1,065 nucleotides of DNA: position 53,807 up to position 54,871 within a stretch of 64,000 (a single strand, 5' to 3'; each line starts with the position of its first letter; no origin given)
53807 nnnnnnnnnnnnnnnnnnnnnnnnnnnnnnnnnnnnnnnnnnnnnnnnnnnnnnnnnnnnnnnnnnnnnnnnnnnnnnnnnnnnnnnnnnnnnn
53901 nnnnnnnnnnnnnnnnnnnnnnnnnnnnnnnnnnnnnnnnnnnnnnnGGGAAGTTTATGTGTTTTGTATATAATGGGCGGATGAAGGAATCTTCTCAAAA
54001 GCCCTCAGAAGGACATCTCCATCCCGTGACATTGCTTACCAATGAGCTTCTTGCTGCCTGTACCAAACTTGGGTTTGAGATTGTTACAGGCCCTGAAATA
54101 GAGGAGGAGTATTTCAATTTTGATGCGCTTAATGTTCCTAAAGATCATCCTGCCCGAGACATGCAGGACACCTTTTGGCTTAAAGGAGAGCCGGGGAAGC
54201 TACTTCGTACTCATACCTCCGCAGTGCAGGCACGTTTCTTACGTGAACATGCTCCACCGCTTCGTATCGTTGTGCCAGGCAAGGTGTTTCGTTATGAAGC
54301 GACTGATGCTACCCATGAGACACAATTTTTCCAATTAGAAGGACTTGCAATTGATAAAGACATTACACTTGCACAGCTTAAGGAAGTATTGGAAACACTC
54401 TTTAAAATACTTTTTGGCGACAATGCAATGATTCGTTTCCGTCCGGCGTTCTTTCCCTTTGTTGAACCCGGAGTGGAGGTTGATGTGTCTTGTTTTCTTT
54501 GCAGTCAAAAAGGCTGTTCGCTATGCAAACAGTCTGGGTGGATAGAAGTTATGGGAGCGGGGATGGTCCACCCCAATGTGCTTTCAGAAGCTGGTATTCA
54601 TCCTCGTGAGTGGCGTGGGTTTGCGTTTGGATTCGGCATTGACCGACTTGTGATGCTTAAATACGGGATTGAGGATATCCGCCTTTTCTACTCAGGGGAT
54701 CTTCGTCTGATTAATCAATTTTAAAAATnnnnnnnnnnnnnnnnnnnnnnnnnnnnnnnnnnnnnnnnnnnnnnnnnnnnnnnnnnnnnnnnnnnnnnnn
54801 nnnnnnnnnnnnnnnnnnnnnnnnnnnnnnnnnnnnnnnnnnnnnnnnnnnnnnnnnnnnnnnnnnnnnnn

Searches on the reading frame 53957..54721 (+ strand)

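Call 66: search_protein_families(library=pfam, proteins=[window:53957-54721:+], max_evalue=0.001)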
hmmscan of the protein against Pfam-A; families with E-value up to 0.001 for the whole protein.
window:53957-54721:+ (255 aa): 1 family
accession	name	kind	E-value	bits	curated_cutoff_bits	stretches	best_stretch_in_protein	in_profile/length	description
PF01409.25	tRNA-synt_2d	-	2.7e-94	315.7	19.8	1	13-255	8-246/246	tRNA synthetases class II core domain (F)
